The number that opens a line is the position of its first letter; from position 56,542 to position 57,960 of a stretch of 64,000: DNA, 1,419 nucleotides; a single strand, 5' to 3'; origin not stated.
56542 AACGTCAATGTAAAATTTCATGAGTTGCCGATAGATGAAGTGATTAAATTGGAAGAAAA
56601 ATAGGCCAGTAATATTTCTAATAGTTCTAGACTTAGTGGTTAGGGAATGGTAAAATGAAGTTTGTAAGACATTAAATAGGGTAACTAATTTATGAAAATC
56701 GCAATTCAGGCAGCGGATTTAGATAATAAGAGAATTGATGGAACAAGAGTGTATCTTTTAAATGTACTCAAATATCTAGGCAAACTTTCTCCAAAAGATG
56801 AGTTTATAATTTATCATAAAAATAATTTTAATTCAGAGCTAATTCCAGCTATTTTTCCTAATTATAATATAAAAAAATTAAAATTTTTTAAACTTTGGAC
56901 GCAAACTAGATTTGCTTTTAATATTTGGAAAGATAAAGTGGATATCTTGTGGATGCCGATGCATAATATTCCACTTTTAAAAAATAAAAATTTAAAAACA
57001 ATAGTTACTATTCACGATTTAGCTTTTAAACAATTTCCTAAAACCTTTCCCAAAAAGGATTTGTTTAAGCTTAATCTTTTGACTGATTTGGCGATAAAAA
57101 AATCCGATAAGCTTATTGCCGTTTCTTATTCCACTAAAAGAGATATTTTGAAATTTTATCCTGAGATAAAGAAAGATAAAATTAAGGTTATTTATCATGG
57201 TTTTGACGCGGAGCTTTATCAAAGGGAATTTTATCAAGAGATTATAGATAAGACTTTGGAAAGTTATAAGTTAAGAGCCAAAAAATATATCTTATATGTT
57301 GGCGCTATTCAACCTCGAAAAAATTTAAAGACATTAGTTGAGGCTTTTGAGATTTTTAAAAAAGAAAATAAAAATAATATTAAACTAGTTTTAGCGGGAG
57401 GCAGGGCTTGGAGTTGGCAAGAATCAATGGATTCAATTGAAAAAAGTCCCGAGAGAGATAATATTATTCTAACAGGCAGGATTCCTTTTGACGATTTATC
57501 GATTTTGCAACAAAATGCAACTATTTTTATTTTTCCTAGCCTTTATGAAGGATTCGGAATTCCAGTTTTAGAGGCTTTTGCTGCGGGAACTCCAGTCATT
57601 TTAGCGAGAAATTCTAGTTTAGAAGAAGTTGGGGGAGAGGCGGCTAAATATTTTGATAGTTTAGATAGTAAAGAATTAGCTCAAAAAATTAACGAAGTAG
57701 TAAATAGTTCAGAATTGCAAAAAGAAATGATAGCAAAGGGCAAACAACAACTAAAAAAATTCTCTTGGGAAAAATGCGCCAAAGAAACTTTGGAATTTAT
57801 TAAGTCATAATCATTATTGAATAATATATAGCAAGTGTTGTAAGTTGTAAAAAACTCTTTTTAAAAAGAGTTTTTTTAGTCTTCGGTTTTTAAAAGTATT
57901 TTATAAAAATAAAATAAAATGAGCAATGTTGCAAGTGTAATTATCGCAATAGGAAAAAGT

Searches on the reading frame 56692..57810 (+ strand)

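Call 31: search_protein_families(library=pfam, proteins=[window:56692-57810:+], max_evalue=0.001)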
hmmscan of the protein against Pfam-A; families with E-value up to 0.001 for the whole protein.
window:56692-57810:+ (372 aa): 5 families
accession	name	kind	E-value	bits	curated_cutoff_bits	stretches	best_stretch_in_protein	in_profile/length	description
PF00534.26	Glycos_transf_1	-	4.4e-34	117.9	26.4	1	196-352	14-171/172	Glycosyl transferases group 1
PF13692.12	Glyco_trans_1_4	-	1.5e-25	90.5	27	1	198-337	2-140/142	Glycosyl transferases group 1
PF20706.3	GT4-conflict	-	9.3e-12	45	26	1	196-365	196-384/385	Family 4 Glycosyltransferase in conflict systems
PF13439.12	Glyco_transf_4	-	8.7e-11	42.6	28.5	1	55-174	45-169/170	Glycosyltransferase Family 4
PF13524.12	Glyco_trans_1_2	-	1.7e-07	31.7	25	1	227-367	12-143/144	Glycosyl transferase-like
